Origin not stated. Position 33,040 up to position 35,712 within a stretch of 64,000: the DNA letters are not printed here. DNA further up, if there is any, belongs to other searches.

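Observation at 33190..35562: AraC-family regulator fused in frame to a complete acetamidase/formamidase domain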

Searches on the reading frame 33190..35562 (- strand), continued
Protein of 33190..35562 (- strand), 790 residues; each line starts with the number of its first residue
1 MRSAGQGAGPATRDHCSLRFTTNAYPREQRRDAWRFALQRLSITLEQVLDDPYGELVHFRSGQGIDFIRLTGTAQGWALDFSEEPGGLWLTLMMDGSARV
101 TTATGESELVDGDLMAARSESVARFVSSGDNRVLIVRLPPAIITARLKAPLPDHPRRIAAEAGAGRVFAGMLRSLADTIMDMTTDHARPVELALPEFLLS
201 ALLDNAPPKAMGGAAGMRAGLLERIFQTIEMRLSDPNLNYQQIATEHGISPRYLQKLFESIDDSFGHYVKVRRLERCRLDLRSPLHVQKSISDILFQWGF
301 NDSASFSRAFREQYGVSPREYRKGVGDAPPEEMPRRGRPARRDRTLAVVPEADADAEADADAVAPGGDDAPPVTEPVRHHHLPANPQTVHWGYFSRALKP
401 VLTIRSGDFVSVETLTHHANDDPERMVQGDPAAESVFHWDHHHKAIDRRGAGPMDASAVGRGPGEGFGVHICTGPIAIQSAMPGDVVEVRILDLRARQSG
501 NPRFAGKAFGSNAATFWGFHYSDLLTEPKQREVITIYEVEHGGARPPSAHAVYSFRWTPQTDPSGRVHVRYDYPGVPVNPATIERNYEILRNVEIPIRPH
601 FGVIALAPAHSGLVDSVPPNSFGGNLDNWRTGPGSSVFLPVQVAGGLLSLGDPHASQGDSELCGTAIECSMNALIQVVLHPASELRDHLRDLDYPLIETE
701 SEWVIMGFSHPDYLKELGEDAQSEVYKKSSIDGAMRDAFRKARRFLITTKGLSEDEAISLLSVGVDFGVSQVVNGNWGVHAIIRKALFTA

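Call 12: find_homologous_proteins(query=window:33190-35562:-, max_evalue=0.00001)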
Query window:33190-35562:- (790 aa): 2187 proteins with E <= 0.00001 among 8000 candidates; the best 120 are listed.
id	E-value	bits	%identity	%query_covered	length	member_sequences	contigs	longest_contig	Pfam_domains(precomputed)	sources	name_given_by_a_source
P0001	0.0e+0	1750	98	98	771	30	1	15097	PF12833.14,PF14525.13,PF00165.30,PF03069.21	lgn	-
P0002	0.0e+0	1516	84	98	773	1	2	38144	PF12833.14,PF14525.13,PF00165.30,PF03069.21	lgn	-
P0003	0.0e+0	1512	84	98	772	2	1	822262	PF12833.14,PF14525.13,PF00165.30,PF03069.21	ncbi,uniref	ncbi:acetamidase/formamidase family protein [Sphingomonas sp. FW199]|uniref:acetamidase/formamidase 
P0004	0.0e+0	1500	83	98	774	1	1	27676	PF12833.14,PF14525.13,PF00165.30,PF03069.21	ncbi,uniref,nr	ncbi:acetamidase/formamidase family protein [Sphingomonas sp. 37zxx]|uniref:acetamidase/formamidase 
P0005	0.0e+0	1479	82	98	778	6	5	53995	PF12833.14,PF14525.13,PF00165.30,PF03069.21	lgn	-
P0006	0.0e+0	1460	81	98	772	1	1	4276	PF12833.14,PF14525.13,PF00165.30,PF03069.21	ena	-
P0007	0.0e+0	1425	78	98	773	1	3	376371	PF12833.14,PF14525.13,PF00165.30,PF03069.21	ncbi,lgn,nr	ncbi:MAG: acetamidase/formamidase family protein [Sphingomonas sp.]|nr:acetamidase/formamidase famil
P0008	0.0e+0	1422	78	98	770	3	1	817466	PF12833.14,PF14525.13,PF00165.30,PF03069.21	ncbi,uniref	ncbi:acetamidase/formamidase family protein [Sphingomonas sp. ZT3P38]|uniref:acetamidase/formamidase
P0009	0.0e+0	1422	79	98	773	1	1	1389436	PF12833.14,PF14525.13,PF00165.30,PF03069.21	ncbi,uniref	ncbi:acetamidase/formamidase family protein [Sphingomonas sp. DT-204]|uniref:acetamidase/formamidase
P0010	0.0e+0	1418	77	98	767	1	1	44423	PF12833.14,PF14525.13,PF00165.30,PF03069.21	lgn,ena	-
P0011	0.0e+0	1414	77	98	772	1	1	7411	PF12833.14,PF14525.13,PF00165.30,PF03069.21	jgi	jgi:acetamidase/formamidase/AraC-like DNA-binding protein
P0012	0.0e+0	1414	78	98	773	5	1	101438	PF12833.14,PF14525.13,PF00165.30,PF03069.21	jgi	jgi:acetamidase/formamidase/AraC-like DNA-binding protein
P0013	0.0e+0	1409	77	98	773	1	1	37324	PF12833.14,PF14525.13,PF00165.30,PF03069.21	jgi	jgi:acetamidase/formamidase/AraC-like DNA-binding protein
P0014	0.0e+0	1404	77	98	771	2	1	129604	PF12833.14,PF14525.13,PF00165.30,PF03069.21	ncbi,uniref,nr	ncbi:acetamidase/formamidase family protein [Sphingomonas oleivorans]|uniref:acetamidase/formamidase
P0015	0.0e+0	1404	76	99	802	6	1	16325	PF12833.14,PF14525.13,PF00165.30,PF03069.21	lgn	-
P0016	0.0e+0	1396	77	98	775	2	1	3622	PF12833.14,PF14525.13,PF00165.30,PF03069.21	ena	-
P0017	0.0e+0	1391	77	98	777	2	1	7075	PF12833.14,PF14525.13,PF00165.30,PF03069.21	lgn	-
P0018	0.0e+0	1390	77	98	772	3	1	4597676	PF12833.14,PF14525.13,PF00165.30,PF03069.21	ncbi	ncbi:acetamidase/formamidase family protein [Sphingomonas sp. CJ20]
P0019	0.0e+0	1390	77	98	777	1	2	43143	PF12833.14,PF14525.13,PF00165.30,PF03069.21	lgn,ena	-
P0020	0.0e+0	1389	76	98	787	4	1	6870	PF12833.14,PF14525.13,PF00165.30,PF03069.21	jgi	jgi:acetamidase/formamidase/AraC-like DNA-binding protein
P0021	0.0e+0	1385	76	98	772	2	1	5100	PF12833.14,PF14525.13,PF00165.30,PF03069.21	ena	-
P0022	0.0e+0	1376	76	98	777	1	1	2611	PF12833.14,PF14525.13,PF00165.30,PF03069.21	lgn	-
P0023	0.0e+0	1369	76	98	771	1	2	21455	PF12833.14,PF14525.13,PF00165.30,PF03069.21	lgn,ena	-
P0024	0.0e+0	1347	76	98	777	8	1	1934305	PF12833.14,PF14525.13,PF00165.30,PF03069.21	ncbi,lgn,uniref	ncbi:acetamidase/formamidase/AraC-like DNA-binding protein [Sphingomonas zeicaulis]|uniref:acetamida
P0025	0.0e+0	1341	74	98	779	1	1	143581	PF12833.14,PF14525.13,PF00165.30,PF03069.21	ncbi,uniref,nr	ncbi:acetamidase/formamidase family protein [Sphingobium sufflavum]|uniref:acetamidase/formamidase f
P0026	0.0e+0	1334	75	98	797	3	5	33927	PF12833.14,PF00165.30,PF03069.21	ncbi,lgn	-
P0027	0.0e+0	1331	74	98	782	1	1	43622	PF12833.14,PF14525.13,PF00165.30,PF03069.21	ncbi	ncbi:MAG: acetamidase/formamidase family protein [Sphingobium sp.]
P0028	0.0e+0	1327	74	98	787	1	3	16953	PF12833.14,PF14525.13,PF00165.30,PF03069.21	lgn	-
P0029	0.0e+0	1321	74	98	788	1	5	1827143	PF12833.14,PF14525.13,PF00165.30,PF03069.21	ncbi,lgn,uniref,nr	ncbi:acetamidase/formamidase family protein [Novosphingobium sp. MBES04]|uniref:acetamidase/formamid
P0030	0.0e+0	1319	74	98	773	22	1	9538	PF12833.14,PF14525.13,PF00165.30,PF03069.21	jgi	-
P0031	0.0e+0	1317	72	98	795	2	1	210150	PF12833.14,PF14525.13,PF00165.30,PF03069.21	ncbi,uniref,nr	ncbi:acetamidase/formamidase family protein [Novosphingobium mangrovi (ex Huang et al. 2023)]|uniref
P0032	0.0e+0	1317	73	98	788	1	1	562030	PF12833.14,PF14525.13,PF00165.30,PF03069.21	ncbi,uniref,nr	ncbi:acetamidase/formamidase family protein [Novosphingobium profundi]|uniref:acetamidase/formamidas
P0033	0.0e+0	1315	74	98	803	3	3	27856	PF12833.14,PF14525.13,PF00165.30,PF03069.21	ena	-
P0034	0.0e+0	1315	72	98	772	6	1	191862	PF12833.14,PF14525.13,PF00165.30,PF03069.21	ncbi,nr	ncbi:MAG: AraC family transcriptional regulator [Sphingomonas sp.]|nr:MAG: AraC family transcription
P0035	0.0e+0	1315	73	98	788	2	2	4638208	PF12833.14,PF14525.13,PF00165.30,PF03069.21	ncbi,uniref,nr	ncbi:acetamidase/formamidase family protein [Novosphingobium decolorationis]|uniref:Acetamidase/form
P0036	0.0e+0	1314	73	98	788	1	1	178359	PF12833.14,PF14525.13,PF00165.30,PF03069.21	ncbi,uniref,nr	ncbi:acetamidase/formamidase family protein [Novosphingobium mangrovi (ex Hu et al. 2023)]|uniref:Ac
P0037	0.0e+0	1313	73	98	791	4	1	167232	PF12833.14,PF14525.13,PF00165.30,PF03069.21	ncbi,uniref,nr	ncbi:acetamidase/formamidase family protein [Novosphingobium album (ex Hu et al. 2023)]|uniref:Aceta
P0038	0.0e+0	1312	73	98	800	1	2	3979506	PF12833.14,PF14525.13,PF00165.30,PF03069.21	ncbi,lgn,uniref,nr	ncbi:AraC family transcriptional regulator [Novosphingobium pentaromativorans US6-1]|uniref:Transcri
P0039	0.0e+0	1312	73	98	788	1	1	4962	PF12833.14,PF14525.13,PF00165.30,PF03069.21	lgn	-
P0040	0.0e+0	1312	73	98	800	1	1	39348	PF12833.14,PF14525.13,PF00165.30,PF03069.21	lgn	-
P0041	0.0e+0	1311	73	98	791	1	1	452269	PF12833.14,PF14525.13,PF00165.30,PF03069.21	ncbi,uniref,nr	ncbi:acetamidase/formamidase family protein [Novosphingobium sp. BW1]|uniref:acetamidase/formamidase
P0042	0.0e+0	1310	73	98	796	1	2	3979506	PF12833.14,PF14525.13,PF00165.30,PF03069.21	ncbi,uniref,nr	ncbi:acetamidase/formamidase family protein [Novosphingobium pentaromativorans]|uniref:acetamidase/f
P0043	0.0e+0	1310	73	98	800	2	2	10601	PF12833.14,PF14525.13,PF00165.30,PF03069.21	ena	-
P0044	0.0e+0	1309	73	98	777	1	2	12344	PF12833.14,PF14525.13,PF00165.30,PF03069.21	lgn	-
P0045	0.0e+0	1309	73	98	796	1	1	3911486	PF12833.14,PF14525.13,PF00165.30,PF03069.21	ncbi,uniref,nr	ncbi:acetamidase/formamidase family protein [Novosphingobium sp. PP1Y]|uniref:acetamidase/formamidas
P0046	0.0e+0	1309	73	98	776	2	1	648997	PF12833.14,PF14525.13,PF00165.30,PF03069.21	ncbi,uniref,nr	ncbi:helix-turn-helix domain-containing protein [Altererythrobacter endophyticus]|uniref:Helix-turn-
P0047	0.0e+0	1307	73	98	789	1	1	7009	PF12833.14,PF14525.13,PF00165.30,PF03069.21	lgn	-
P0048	0.0e+0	1306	72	98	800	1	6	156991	PF12833.14,PF14525.13,PF00165.30,PF03069.21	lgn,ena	-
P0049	0.0e+0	1306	72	98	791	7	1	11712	PF12833.14,PF14525.13,PF00165.30,PF03069.21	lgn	-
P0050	0.0e+0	1306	72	98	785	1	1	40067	PF12833.14,PF14525.13,PF00165.30,PF03069.21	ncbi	-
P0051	0.0e+0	1305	72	98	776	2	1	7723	PF12833.14,PF14525.13,PF00165.30,PF03069.21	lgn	-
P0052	0.0e+0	1304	72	98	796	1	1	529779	PF12833.14,PF14525.13,PF00165.30,PF03069.21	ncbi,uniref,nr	ncbi:acetamidase/formamidase family protein [Novosphingobium sp. PY1]|uniref:acetamidase/formamidase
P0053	0.0e+0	1304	73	98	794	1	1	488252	PF12833.14,PF14525.13,PF00165.30,PF03069.21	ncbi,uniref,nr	ncbi:acetamidase/formamidase family protein [Novosphingobium profundi]|uniref:acetamidase/formamidas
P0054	0.0e+0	1303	72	98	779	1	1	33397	PF12833.14,PF14525.13,PF00165.30,PF03069.21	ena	-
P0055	0.0e+0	1303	72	98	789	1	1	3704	PF12833.14,PF14525.13,PF00165.30,PF03069.21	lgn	-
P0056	0.0e+0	1303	71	99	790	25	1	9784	PF12833.14,PF14525.13,PF00165.30,PF03069.21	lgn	-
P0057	0.0e+0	1303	73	98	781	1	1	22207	PF12833.14,PF14525.13,PF00165.30,PF03069.21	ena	-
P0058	0.0e+0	1303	72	98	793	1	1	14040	PF12833.14,PF14525.13,PF00165.30,PF03069.21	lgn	-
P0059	0.0e+0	1302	72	98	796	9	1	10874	PF12833.14,PF14525.13,PF00165.30,PF03069.21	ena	-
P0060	0.0e+0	1301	72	98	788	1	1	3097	PF12833.14,PF14525.13,PF00165.30,PF03069.21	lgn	-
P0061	0.0e+0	1299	72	98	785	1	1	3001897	PF12833.14,PF14525.13,PF00165.30,PF03069.21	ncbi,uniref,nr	ncbi:acetamidase/formamidase family protein [Novosphingobium sp. 9]|uniref:acetamidase/formamidase f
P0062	0.0e+0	1296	72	98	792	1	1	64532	PF12833.14,PF14525.13,PF00165.30,PF03069.21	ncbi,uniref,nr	ncbi:acetamidase/formamidase family protein [Novosphingobium sp. 1949]|uniref:Acetamidase/formamidas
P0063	0.0e+0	1296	73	98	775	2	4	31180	PF12833.14,PF14525.13,PF00165.30,PF03069.21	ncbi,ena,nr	ncbi:MAG: AraC family transcriptional regulator [Sphingomonadales bacterium 63-6]|nr:MAG: AraC famil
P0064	0.0e+0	1296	71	98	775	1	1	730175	PF12833.14,PF14525.13,PF00165.30,PF03069.21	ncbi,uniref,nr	ncbi:helix-turn-helix domain-containing protein [Altericroceibacterium spongiae]|uniref:Helix-turn-h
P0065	0.0e+0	1295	73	98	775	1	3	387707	PF12833.14,PF14525.13,PF00165.30,PF03069.21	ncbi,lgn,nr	ncbi:MAG TPA: acetamidase/formamidase family protein [Sphingomonadaceae bacterium]|nr:acetamidase/fo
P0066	0.0e+0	1294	73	98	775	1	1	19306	PF12833.14,PF14525.13,PF00165.30,PF03069.21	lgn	-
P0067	0.0e+0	1294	71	98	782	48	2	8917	PF12833.14,PF14525.13,PF00165.30,PF03069.21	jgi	jgi:acetamidase/formamidase/AraC-like DNA-binding protein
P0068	0.0e+0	1293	71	98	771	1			PF12833.14,PF14525.13,PF00165.30,PF03069.21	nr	nr:acetamidase/formamidase family protein [Altericroceibacterium spongiae]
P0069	0.0e+0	1292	71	98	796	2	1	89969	PF12833.14,PF14525.13,PF00165.30,PF03069.21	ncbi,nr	ncbi:Acetamidase/formamidase [Novosphingobium sp. CF614]|nr:acetamidase/formamidase family protein [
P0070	0.0e+0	1290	72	98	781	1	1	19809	PF12833.14,PF14525.13,PF00165.30,PF03069.21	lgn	-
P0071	0.0e+0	1288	70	98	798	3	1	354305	PF12833.14,PF14525.13,PF00165.30,PF03069.21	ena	-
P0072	0.0e+0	1287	72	98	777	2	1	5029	PF12833.14,PF14525.13,PF00165.30,PF03069.21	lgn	-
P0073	0.0e+0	1286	73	98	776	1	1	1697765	PF12833.14,PF14525.13,PF00165.30,PF03069.21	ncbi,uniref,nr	ncbi:acetamidase/formamidase family protein [Altererythrobacter sp. CC-YST694]|uniref:acetamidase/fo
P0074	0.0e+0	1285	72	98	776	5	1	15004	PF12833.14,PF14525.13,PF00165.30,PF03069.21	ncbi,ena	-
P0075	0.0e+0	1282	72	98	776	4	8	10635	PF12833.14,PF14525.13,PF00165.30,PF03069.21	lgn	-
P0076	0.0e+0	1282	72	98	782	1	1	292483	PF12833.14,PF14525.13,PF00165.30,PF03069.21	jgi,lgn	-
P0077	0.0e+0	1281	70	98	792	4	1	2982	PF12833.14,PF14525.13,PF00165.30,PF03069.21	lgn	-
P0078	0.0e+0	1281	71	98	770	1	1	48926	PF12833.14,PF14525.13,PF00165.30,PF03069.21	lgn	-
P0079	0.0e+0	1280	72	98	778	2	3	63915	PF12833.14,PF14525.13,PF00165.30,PF03069.21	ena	-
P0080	0.0e+0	1277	71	98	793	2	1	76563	PF12833.14,PF14525.13,PF00165.30,PF03069.21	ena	-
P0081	0.0e+0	1277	72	98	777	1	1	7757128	PF12833.14,PF14525.13,PF00165.30,PF03069.21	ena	-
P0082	0.0e+0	1276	72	98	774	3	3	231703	PF12833.14,PF14525.13,PF00165.30,PF03069.21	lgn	-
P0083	0.0e+0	1275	72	98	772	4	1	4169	PF12833.14,PF14525.13,PF00165.30,PF03069.21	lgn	-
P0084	0.0e+0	1274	70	98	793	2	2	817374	PF12833.14,PF14525.13,PF00165.30,PF03069.21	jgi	-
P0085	0.0e+0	1266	71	98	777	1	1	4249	PF12833.14,PF14525.13,PF00165.30,PF03069.21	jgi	jgi:acetamidase/formamidase/AraC-like DNA-binding protein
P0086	0.0e+0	1265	71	98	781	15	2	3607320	PF12833.14,PF14525.13,PF00165.30,PF03069.21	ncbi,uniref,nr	ncbi:acetamidase/formamidase/AraC-like DNA-binding protein [Sphingobium sp. B2D3A]|uniref:acetamidas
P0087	0.0e+0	1263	69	99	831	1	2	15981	PF12833.14,PF14525.13,PF00165.30,PF03069.21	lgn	-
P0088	0.0e+0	1261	71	98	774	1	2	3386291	PF12833.14,PF14525.13,PF00165.30,PF03069.21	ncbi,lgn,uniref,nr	ncbi:acetamidase/formamidase/AraC-like DNA-binding protein [Altererythrobacter atlanticus]|uniref:Tr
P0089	0.0e+0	1260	70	98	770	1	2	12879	PF12833.14,PF14525.13,PF00165.30,PF03069.21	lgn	-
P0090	0.0e+0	1258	70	98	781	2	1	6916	PF12833.14,PF14525.13,PF00165.30,PF03069.21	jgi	jgi:acetamidase/formamidase/AraC-like DNA-binding protein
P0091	0.0e+0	1257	70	98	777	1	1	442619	PF12833.14,PF14525.13,PF00165.30,PF03069.21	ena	-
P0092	0.0e+0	1252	70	98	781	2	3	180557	PF12833.14,PF14525.13,PF00165.30,PF03069.21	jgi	-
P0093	0.0e+0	1248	70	98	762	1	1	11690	PF12833.14,PF14525.13,PF00165.30,PF03069.21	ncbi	ncbi:MAG: acetamidase/formamidase family protein [Sphingomonas sp.]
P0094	0.0e+0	1246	70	98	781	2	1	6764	PF12833.14,PF14525.13,PF00165.30,PF03069.21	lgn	-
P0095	0.0e+0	1245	70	98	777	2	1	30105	PF12833.14,PF14525.13,PF00165.30,PF03069.21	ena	-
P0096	0.0e+0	1244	70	98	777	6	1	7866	PF12833.14,PF14525.13,PF00165.30,PF03069.21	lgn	-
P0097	0.0e+0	1243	70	98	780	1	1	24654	PF12833.14,PF14525.13,PF00165.30,PF03069.21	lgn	-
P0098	0.0e+0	1237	69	98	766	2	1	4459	PF12833.14,PF14525.13,PF00165.30,PF03069.21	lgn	-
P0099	0.0e+0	1237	70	98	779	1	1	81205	PF12833.14,PF14525.13,PF00165.30,PF03069.21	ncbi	-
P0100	0.0e+0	1235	69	98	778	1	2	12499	PF12833.14,PF00165.30,PF03069.21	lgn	-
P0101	0.0e+0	1235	70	98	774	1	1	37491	PF12833.14,PF14525.13,PF00165.30,PF03069.21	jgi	jgi:acetamidase/formamidase/AraC-like DNA-binding protein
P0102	0.0e+0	1234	70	98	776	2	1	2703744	PF12833.14,PF14525.13,PF00165.30,PF03069.21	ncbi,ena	-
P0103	0.0e+0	1232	69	98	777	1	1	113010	PF12833.14,PF14525.13,PF00165.30,PF03069.21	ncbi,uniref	ncbi:acetamidase/formamidase family protein [Aurantiacibacter flavus]|uniref:Acetamidase/formamidase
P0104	0.0e+0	1232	69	98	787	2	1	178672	PF12833.14,PF14525.13,PF00165.30,PF03069.21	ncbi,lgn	-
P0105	0.0e+0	1231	70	98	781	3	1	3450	PF12833.14,PF14525.13,PF00165.30,PF03069.21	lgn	-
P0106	0.0e+0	1229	69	98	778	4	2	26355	PF12833.14,PF14525.13,PF00165.30,PF03069.21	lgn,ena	-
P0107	0.0e+0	1223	68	98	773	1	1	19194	PF12833.14,PF14525.13,PF00165.30,PF03069.21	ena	-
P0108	0.0e+0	1219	69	98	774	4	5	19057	PF12833.14,PF14525.13,PF00165.30,PF03069.21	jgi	-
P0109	0.0e+0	1219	69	98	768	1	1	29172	PF12833.14,PF14525.13,PF00165.30,PF03069.21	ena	-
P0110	0.0e+0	1217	67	98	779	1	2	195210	PF12833.14,PF14525.13,PF00165.30,PF03069.21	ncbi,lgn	-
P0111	0.0e+0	1215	69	98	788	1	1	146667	PF12833.14,PF14525.13,PF00165.30,PF03069.21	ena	-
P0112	0.0e+0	1210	68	98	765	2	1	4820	PF12833.14,PF14525.13,PF00165.30,PF03069.21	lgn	-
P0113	0.0e+0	1204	68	98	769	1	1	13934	PF12833.14,PF14525.13,PF00165.30,PF03069.21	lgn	-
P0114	0.0e+0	1204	68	98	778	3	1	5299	PF12833.14,PF14525.13,PF00165.30,PF03069.21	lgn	-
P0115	0.0e+0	1189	68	98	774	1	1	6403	PF12833.14,PF14525.13,PF00165.30,PF03069.21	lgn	-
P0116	0.0e+0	1181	67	98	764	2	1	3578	PF12833.14,PF00165.30,PF03069.21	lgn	-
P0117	0.0e+0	1178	67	98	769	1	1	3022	PF12833.14,PF14525.13,PF00165.30,PF03069.21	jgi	jgi:acetamidase/formamidase/AraC-like DNA-binding protein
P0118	0.0e+0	1177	67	98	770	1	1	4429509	PF12833.14,PF14525.13,PF00165.30,PF03069.21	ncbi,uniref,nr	ncbi:acetamidase/formamidase family protein [Sphingomonas abietis]|uniref:Acetamidase/formamidase fa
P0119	0.0e+0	1176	67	98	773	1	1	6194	PF12833.14,PF14525.13,PF00165.30,PF03069.21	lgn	-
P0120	0.0e+0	1171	65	98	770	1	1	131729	PF12833.14,PF14525.13,PF00165.30,PF03069.21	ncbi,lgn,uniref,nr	ncbi:acetamidase/formamidase family protein [Novosphingobium aquimarinum]|uniref:acetamidase/formami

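Call 18: find_encoding_contigs(protein=P0003, flank=10000, max_places=2)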
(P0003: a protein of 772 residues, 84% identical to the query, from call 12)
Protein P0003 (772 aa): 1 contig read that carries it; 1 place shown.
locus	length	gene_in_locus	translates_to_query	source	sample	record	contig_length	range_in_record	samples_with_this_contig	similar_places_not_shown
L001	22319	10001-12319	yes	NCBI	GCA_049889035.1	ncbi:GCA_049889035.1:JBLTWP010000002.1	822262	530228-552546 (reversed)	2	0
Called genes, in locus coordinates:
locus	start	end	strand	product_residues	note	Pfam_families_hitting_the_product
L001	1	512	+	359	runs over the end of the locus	PF02668:TauD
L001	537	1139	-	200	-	PF00881:Nitroreductase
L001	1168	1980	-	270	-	PF02668:TauD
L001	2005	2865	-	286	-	PF00106:adh_short, PF13561:adh_short_C2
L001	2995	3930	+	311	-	PF00294:PfkB, PF08543:Phos_pyr_kin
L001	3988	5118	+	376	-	PF00296:Bac_luciferase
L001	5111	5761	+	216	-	PF00857:Isochorismatase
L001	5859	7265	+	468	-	PF01979:Amidohydro_1, PF07969:Amidohydro_3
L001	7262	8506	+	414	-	PF07690:MFS_1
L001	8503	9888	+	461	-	-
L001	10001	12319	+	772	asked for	PF14525:AraC_binding_2, PF12833:HTH_18, PF00165:HTH_AraC, PF03069:FmdA_AmdA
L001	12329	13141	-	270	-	PF02668:TauD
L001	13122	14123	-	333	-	PF13593:SBF_like, PF01758:SBF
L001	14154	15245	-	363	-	PF03069:FmdA_AmdA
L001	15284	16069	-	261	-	PF02900:LigB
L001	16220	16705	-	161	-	PF18029:Glyoxalase_6 (weak)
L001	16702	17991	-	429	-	PF00355:Rieske, PF00848:Ring_hydroxyl_A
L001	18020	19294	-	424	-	PF07690:MFS_1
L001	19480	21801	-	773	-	PF07715:Plug, PF00593:TonB_dep_Rec_b-barrel, PF14905:OMP_b-brl_3 (weak)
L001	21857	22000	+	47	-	-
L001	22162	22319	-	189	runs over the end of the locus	PF03358:FMN_red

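Call 19: find_encoding_contigs(protein=P0120, flank=10000, max_places=1)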
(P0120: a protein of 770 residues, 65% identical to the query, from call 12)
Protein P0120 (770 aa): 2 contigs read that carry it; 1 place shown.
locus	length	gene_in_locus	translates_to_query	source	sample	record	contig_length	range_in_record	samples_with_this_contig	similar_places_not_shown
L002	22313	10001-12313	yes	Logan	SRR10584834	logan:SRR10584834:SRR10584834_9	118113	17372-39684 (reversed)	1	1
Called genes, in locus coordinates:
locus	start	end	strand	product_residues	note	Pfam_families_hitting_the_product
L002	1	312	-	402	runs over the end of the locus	PF07690:MFS_1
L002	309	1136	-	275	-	PF02668:TauD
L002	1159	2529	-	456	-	PF22039:HUTI_composite_bact, PF01979:Amidohydro_1, PF07969:Amidohydro_3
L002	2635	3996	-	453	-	PF01425:Amidase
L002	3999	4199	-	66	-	-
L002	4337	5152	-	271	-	PF02900:LigB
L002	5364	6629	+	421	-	PF07690:MFS_1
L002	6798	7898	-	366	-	PF03069:FmdA_AmdA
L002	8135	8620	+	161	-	PF18029:Glyoxalase_6 (faint)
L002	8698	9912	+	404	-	PF00355:Rieske, PF00848:Ring_hydroxyl_A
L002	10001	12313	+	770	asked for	PF14525:AraC_binding_2 (weak), PF12833:HTH_18, PF00165:HTH_AraC, PF03069:FmdA_AmdA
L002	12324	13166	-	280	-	PF00106:adh_short, PF08659:KR, PF13561:adh_short_C2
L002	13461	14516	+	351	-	PF00296:Bac_luciferase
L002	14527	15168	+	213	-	PF00857:Isochorismatase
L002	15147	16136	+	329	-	PF14226:DIOX_N, PF03171:2OG-FeII_Oxy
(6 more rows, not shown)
